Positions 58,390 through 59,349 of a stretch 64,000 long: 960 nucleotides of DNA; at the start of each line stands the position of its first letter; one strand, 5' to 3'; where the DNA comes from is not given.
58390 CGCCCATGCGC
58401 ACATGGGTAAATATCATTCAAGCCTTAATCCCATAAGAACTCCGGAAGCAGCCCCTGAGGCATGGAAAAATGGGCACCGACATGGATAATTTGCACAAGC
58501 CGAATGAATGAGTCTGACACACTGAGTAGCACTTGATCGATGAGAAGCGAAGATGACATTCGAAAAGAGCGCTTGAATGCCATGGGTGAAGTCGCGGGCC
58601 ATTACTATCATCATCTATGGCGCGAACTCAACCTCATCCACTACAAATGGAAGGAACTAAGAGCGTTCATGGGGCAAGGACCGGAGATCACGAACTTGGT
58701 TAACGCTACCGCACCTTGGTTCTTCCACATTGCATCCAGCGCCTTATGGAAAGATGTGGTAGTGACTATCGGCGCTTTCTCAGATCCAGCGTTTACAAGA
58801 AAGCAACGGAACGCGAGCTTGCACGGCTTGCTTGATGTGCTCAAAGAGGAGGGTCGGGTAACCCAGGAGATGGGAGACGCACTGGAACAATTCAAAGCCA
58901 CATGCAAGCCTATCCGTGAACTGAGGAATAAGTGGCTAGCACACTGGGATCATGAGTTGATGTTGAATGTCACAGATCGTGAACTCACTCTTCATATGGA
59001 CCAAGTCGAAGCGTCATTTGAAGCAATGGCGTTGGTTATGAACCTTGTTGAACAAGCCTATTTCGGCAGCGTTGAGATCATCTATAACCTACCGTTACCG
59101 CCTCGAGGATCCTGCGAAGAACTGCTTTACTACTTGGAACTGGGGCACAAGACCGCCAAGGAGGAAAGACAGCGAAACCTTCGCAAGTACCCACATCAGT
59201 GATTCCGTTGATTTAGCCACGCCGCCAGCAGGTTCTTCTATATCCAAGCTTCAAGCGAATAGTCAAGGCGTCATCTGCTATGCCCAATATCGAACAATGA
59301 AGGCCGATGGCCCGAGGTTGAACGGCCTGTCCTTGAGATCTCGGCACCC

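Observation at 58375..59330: AT-rich islet carrying an orphan HEPN-like (Rx5H) gene between rnhB and a housekeeping-like gene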

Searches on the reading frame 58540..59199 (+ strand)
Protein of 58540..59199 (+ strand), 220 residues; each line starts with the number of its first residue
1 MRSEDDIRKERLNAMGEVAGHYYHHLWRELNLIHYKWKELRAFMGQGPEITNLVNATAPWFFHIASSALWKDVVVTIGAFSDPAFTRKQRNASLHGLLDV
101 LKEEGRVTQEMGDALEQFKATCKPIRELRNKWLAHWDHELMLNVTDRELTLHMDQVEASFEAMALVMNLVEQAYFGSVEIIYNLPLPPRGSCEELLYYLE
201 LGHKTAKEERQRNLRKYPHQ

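Call 5: search_protein_families(library=padloc, proteins=[window:58540-59199:+], max_evalue=10)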
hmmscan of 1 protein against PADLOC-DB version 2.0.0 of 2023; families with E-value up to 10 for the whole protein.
window:58540-59199:+ (220 aa): 0 families

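Call 6: search_solved_structures(query=window:58540-59199:+, max_evalue=10)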
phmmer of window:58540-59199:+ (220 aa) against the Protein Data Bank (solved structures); distinct sequences matched with E-value up to 10: 0.

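Call 7: search_protein_families(library=pfam, proteins=[window:58540-59199:+], max_evalue=1)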
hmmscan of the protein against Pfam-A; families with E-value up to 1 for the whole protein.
window:58540-59199:+ (220 aa): 1 family
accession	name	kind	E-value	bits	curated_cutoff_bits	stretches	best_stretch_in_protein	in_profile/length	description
PF18734.6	HEPN_AbiU2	-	4.4e-17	62.6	26.8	1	21-177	6-175/193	AbiU2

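Call 8: search_protein_families(library=ncbifam, proteins=[window:58540-59199:+], max_evalue=10)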
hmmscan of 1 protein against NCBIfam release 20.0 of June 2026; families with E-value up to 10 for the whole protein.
window:58540-59199:+ (220 aa): 0 families

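Call 9: search_protein_families(library=phrogs, proteins=[window:58540-59199:+], max_evalue=10)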
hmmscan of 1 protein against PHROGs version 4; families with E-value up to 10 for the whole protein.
window:58540-59199:+ (220 aa): 1 family
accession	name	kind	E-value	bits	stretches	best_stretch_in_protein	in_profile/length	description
phrog_30172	-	unknown function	0.19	13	1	158-192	13-46/72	-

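Call 11: find_homologous_proteins(query=window:58540-59199:+)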
Query window:58540-59199:+ (220 aa): 1 proteins with E <= 0.001 among 154 candidates.
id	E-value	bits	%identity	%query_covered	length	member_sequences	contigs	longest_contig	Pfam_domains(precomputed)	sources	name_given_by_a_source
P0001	1.9e-147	507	100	100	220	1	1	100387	PF18734.7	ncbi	-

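Call 12: find_encoding_contigs(protein=window:58540-59199:+, flank=10000)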
Protein window:58540-59199:+ (220 aa): 1 contig read that carries it; 1 place shown.
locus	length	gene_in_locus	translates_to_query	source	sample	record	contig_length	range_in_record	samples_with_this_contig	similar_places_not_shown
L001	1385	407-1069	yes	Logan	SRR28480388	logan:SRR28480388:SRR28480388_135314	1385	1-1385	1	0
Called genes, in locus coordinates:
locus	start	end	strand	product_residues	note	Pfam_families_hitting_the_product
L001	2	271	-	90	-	?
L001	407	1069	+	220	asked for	PF18734:HEPN_AbiU2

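Call 21: search_protein_representatives(protein=window:58540-59199:+)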
Query: 220 residues. Proteins with E-value up to 0.001 (for the whole library): 1708; up to 1e-10: 454; up to 1e-30: 2. The best 150 are listed.
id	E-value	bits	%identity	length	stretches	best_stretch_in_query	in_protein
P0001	6.2e-148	506.7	100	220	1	1-220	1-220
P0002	3.1e-31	125.1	38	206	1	8-209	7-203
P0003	1.2e-29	120.0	35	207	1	8-203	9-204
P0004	4.6e-27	111.5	33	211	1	16-209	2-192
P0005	2.8e-25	105.7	31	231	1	3-215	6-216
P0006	5.9e-25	104.6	34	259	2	2-88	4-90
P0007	2.2e-21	92.9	29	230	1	5-218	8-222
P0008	4.9e-21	91.8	31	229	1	3-179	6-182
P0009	1.1e-20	90.7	29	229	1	5-214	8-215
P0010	1.3e-20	90.4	28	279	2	6-213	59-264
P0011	1.3e-20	90.4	31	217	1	3-214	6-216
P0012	2.8e-20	89.3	30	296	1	3-212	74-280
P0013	3.9e-20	88.8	32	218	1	5-210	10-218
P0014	5.1e-20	88.5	29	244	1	5-204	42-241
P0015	7.4e-20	87.9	27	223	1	2-217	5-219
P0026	7.9e-19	84.6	25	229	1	5-210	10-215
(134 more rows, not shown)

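Call 25: find_homologous_proteins(query=A2, max_evalue=0.00001)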
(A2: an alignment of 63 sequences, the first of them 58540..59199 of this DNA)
Query A2 (63 sequences) (220 aa, profile of the alignment): 10 proteins with E <= 0.00001 among 3858 candidates.
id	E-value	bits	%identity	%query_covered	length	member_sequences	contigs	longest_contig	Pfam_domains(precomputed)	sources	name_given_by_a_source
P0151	2.5e-79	284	27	96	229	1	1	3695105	PF18734.7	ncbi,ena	-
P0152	1.4e-73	265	27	92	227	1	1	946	PF18734.7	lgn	-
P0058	2.6e-72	261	26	92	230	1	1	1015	PF18734.7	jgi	-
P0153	8.3e-71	256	23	64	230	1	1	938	PF18734.7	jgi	jgi:hypothetical protein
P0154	1.7e-69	252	27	96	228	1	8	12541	PF18734.7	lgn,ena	-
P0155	2.2e-69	251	27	96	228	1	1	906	PF18734.7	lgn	-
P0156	9.5e-69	249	28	93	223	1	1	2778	PF18734.7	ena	-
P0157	5.0e-67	243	28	95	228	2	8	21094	PF18734.7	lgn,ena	-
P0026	4.9e-65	237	26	91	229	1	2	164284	PF18734.7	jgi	jgi:AbiU2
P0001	1.9e-61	225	100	100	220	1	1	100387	PF18734.7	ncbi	-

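Call 26: find_encoding_contigs(protein=P0151, flank=6000, max_places=3)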
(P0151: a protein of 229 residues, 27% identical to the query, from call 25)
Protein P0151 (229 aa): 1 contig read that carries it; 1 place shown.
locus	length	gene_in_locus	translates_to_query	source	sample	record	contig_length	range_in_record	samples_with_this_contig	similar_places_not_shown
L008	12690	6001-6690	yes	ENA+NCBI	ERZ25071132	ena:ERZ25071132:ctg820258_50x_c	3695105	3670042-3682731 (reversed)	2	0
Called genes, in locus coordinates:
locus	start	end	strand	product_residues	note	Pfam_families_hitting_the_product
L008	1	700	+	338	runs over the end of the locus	PF08379:Bact_transglu_N, PF01841:Transglut_core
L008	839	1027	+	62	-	-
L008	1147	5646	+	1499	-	PF02384:N6_Mtase (faint), PF07669:Eco57I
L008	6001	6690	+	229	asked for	PF18734:HEPN_AbiU2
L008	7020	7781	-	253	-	-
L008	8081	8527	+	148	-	PF13784:Fic_N (weak)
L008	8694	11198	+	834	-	PF03176:MMPL, PF12349:Sterol-sensing (weak), PF02460:Patched, PF03176:MMPL, PF12349:Sterol-sensing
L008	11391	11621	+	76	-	-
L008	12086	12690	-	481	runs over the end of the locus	PF08867:FRG, PF13414:TPR_11, PF13432:TPR_16 (weak), PF00515:TPR_1, PF07719:TPR_2, PF13414:TPR_11, PF13432:TPR_16, PF13414:TPR_11, +23 more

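Call 27: find_encoding_contigs(protein=P0026, flank=6000, max_places=3)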
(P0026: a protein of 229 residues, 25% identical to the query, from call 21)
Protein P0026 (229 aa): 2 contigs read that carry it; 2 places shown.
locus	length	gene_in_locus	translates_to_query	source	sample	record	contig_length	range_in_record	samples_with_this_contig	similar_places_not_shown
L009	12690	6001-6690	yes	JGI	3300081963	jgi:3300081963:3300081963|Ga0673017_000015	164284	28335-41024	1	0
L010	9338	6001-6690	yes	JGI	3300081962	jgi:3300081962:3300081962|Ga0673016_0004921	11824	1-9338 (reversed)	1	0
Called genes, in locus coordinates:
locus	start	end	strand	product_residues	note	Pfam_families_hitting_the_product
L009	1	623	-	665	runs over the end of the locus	PF16177:ACAS_N, PF00501:AMP-binding, PF13193:AMP-binding_C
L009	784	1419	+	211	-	PF03350:UPF0114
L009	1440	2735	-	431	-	PF06965:Na_H_antiport_1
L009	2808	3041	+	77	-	PF04014:MazE_antitoxin (weak)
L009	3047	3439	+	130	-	PF01850:PIN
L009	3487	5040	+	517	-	PF05681:Fumerase, PF05683:Fumerase_C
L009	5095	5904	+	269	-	PF01177:Asp_Glu_race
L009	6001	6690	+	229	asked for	PF18734:HEPN_AbiU2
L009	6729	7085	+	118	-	-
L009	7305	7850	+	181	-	PF04229:GrpB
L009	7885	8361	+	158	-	-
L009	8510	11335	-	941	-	PF00111:Fer2 (weak), PF13510:Fer2_4, PF22117:Fer4_Nqo3 (weak), PF12838:Fer4_7, PF13183:Fer4_8 (weak), PF04879:Molybdop_Fe4S4, PF00384:Molybdopterin, PF01568:Molydop_binding, +3 more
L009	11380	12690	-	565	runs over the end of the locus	PF01257:2Fe-2S_thioredx, PF01512:Complex1_51K, PF10531:SLBB (weak), PF10589:NADH_4Fe-4S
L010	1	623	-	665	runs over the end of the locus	PF16177:ACAS_N, PF00501:AMP-binding, PF13193:AMP-binding_C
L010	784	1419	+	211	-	PF03350:UPF0114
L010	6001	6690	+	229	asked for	PF18734:HEPN_AbiU2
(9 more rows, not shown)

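Call 28: find_encoding_contigs(protein=P0157, flank=6000, max_places=3)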
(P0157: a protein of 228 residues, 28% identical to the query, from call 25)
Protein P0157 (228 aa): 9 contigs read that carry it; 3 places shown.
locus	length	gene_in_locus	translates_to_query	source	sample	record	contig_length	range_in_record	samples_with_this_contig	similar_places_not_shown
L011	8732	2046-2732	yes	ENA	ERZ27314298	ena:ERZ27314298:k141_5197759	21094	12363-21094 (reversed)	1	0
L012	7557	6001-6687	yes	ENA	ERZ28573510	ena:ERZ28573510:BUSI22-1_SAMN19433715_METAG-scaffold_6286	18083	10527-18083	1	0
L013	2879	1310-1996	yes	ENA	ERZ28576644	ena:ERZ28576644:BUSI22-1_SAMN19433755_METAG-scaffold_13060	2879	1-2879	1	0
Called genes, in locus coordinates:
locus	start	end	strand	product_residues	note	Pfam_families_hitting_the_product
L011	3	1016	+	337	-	?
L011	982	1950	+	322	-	PF01177:Asp_Glu_race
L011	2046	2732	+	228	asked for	PF18734:HEPN_AbiU2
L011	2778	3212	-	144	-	PF00989:PAS, PF13188:PAS_8, PF08448:PAS_4 (weak), PF13426:PAS_9, PF08447:PAS_3 (weak)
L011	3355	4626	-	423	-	PF02515:CoA_transf_3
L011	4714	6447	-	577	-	PF02776:TPP_enzyme_N, PF00205:TPP_enzyme_M, PF02775:TPP_enzyme_C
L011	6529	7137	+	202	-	PF00027:cNMP_binding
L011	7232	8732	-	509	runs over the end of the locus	PF01970:TctA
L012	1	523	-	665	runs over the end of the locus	PF16177:ACAS_N, PF00501:AMP-binding, PF13193:AMP-binding_C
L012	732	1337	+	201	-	PF03350:UPF0114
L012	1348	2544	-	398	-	PF06965:Na_H_antiport_1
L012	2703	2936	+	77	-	PF04014:MazE_antitoxin (weak)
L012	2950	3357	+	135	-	PF01850:PIN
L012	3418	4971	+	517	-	PF05681:Fumerase, PF05683:Fumerase_C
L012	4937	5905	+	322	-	PF01177:Asp_Glu_race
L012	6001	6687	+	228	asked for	PF18734:HEPN_AbiU2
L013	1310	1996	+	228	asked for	PF18734:HEPN_AbiU2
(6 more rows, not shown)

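Call 29: find_encoding_contigs(protein=P0154, flank=6000, max_places=3)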
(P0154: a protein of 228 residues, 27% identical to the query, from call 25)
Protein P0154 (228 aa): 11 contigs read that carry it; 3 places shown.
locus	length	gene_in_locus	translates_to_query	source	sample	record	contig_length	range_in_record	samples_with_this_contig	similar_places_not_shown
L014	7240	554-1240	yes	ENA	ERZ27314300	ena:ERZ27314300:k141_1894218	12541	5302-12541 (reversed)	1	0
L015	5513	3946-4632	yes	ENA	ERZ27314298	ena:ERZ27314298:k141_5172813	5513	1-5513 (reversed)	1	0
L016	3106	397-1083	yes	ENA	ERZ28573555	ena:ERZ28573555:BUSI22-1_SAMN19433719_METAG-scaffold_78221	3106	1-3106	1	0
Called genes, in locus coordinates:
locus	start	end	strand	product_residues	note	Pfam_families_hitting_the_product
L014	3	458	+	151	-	?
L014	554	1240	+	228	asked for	PF18734:HEPN_AbiU2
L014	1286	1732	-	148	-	PF00989:PAS, PF13188:PAS_8 (weak), PF08448:PAS_4 (weak), PF13426:PAS_9, PF08447:PAS_3 (weak)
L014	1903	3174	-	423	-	PF02515:CoA_transf_3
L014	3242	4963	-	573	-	PF02776:TPP_enzyme_N, PF00205:TPP_enzyme_M, PF02775:TPP_enzyme_C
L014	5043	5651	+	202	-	PF00027:cNMP_binding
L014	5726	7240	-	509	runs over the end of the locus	PF01970:TctA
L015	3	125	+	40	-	?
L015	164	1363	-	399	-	PF06965:Na_H_antiport_1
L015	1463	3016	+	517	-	PF05681:Fumerase, PF05683:Fumerase_C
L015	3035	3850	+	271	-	PF01177:Asp_Glu_race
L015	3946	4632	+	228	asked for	PF18734:HEPN_AbiU2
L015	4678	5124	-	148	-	PF00989:PAS, PF13188:PAS_8 (weak), PF08448:PAS_4 (weak), PF13426:PAS_9, PF08447:PAS_3 (weak)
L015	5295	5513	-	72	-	?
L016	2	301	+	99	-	?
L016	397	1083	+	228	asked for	PF18734:HEPN_AbiU2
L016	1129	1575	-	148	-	PF00989:PAS, PF13188:PAS_8 (weak), PF08448:PAS_4 (weak), PF13426:PAS_9, PF08447:PAS_3 (weak)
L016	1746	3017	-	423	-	PF02515:CoA_transf_3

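Call 30: predict_structure(alignment_id=A2)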
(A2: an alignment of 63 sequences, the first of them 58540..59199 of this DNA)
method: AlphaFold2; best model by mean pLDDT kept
length: 220 residues; sequences in the alignment: 63
mean_pLDDT: 94.6   pTM: 0.87
mean pLDDT of the five models: 94.6, 94.1, 93.9, 93.4, 93.1
residues with pLDDT >= 90: 193; 70-90: 23; 50-70: 4; < 50: 0
segments of 3 or more residues with pLDDT < 50: none
pLDDT, mean of each block of 10 residues (from residue 1): 95 98 98 96 93 97 97 98 97 98 97 98 97 78 79 97 98 94 89 96 98 93
secondary structure, 60 per line:
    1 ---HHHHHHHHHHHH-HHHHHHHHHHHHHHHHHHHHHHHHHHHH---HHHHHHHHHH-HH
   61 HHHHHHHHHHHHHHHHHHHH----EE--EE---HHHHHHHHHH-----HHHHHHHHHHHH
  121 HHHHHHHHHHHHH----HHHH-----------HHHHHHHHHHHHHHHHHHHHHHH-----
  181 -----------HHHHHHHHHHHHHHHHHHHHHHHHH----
elements in order: H4-15 H17-44 H48-57 H59-80 H94-103 H109-133 H138-141 H153-175 H192-216

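Call 31: search_dna_similar(query=window:58540-59199:+, collection=plasmids, mode=protein, max_evalue=0.001, max_rows=25)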
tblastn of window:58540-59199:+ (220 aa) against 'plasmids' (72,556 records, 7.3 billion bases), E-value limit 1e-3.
Records with a match: 2; places in all: 2; records where one place covers at least 80% of the query: 2.
Best place of each record, by identity: <60% 2.
By first word of the organism name: Xanthomonas 2.
By predicted mobility (MOB-suite, as given by PLSDB): conjugative 2.
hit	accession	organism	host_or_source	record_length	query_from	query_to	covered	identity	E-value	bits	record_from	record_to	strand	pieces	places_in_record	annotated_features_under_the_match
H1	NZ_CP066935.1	Xanthomonas campestris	Brassica oleracea var. capitata,Cell ...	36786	2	191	86%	27.7%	4e-15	81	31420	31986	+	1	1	hypothetical protein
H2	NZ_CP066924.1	Xanthomonas campestris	Matthiola incana,Cell ...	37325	2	191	86%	27.7%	4e-15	81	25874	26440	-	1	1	hypothetical protein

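Call 32: search_dna_similar(query=window:58540-59199:+, collection=phages, mode=protein, max_evalue=0.001, max_rows=25)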
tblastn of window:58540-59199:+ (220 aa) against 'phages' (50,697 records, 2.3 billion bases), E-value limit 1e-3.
Records with a match: 1; places in all: 1; records where one place covers at least 80% of the query: 0.
Best place of each record, by identity: <60% 1.
By first word of the organism name: Bacteriophage 1.
By host as written in the record: - 1.
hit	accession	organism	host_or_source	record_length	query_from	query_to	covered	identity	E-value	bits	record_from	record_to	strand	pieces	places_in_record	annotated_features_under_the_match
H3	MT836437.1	Bacteriophage sp.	human fecal samples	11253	2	137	62%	28.7%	3e-12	71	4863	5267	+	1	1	record has no annotation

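Call 39: fold_search(model_id=the predicted structure, library=pdb)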
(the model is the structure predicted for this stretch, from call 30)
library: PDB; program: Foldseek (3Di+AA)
matches with E <= 10: 147; with E <= 0.001: 0
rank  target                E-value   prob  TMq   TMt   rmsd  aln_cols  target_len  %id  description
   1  3bua_A                4.4e-01  0.13  0.16  0.17  18.6       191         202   15  Crystal Structure of TRF2 TRFH domain and APOLLO peptide complex (released 2008-02-19)
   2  5wqd_B                5.1e-01  0.12  0.16  0.17  18.6       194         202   15  Crystal structure of TRF2 TRFH in complex with an NBS1 peptide (released 2017-03-08)
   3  3bu8_B                6.5e-01  0.10  0.15  0.15  17.7       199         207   12  Crystal Structure of TRF2 TRFH domain and TIN2 peptide complex (released 2008-02-19)
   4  8y7g_A                9.9e-01  0.15  0.16  0.09  11.3       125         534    9  Crystal structure of the Marinitoga sp. Csx1-Crn2 H495A mutant in complex with cyclic-tetraadenylate (cA4) (released 2024-07-17)
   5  4rqi_A                1.1e+00  0.08  0.16  0.17  18.8       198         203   13  Structure of TRF2/RAP1 secondary interaction binding site (released 2016-02-10)
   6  7x8v_A                1.3e+00  0.23  0.28  0.32  13.7       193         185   12  Cooperative regulation of PBI1 and MAPKs controls WRKY45 transcription factor in rice immunity (released 2022-04-06)
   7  9sob_E                1.3e+00  0.08  0.19  0.12  16.3       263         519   12  Structural Model of the Nuclear Pore Complex in Arabidopsis thaliana (released 2025-11-05)
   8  1h6p_A                1.4e+00  0.06  0.13  0.14  16.8       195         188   13  Dimeristion domain from human TRF2 (released 2001-09-05)
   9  8gl3                  1.6e+00  0.15  0.25  0.26  11.6       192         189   13  De novo design of monomeric helical bundles for pH-controlled membrane lysis (released 2023-09-06)
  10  6fzz                  1.6e+00  0.12  0.22  0.23  11.7       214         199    9  Crystal structure of BSE31 (BSPA14S_RS05060 gene product) from Lyme disease agent Borrelia (Borreliella) spielmanii (released 2019-03-27)
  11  8xeh_B                1.6e+00  0.08  0.15  0.22  13.4       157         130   13  Crystal structure of HEPN-MNT complex (released 2024-12-18)
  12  5wqd_E                1.9e+00  0.06  0.16  0.17  17.9       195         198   13  Crystal structure of TRF2 TRFH in complex with an NBS1 peptide (released 2017-03-08)
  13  7jh6_A                2.0e+00  0.15  0.27  0.33  17.0       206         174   15  De novo designed two-domain di-Zn(II) and porphyrin-binding protein (released 2020-12-09)
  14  4m7c_B                2.0e+00  0.07  0.16  0.18  18.0       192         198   13  Crystal structure of the TRF2-binding motif of SLX4 in complex with the TRFH domain of TRF2 (released 2013-09-25)
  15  8y7g_B                2.2e+00  0.08  0.16  0.09  11.2       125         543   11  Crystal structure of the Marinitoga sp. Csx1-Crn2 H495A mutant in complex with cyclic-tetraadenylate (cA4) (released 2024-07-17)
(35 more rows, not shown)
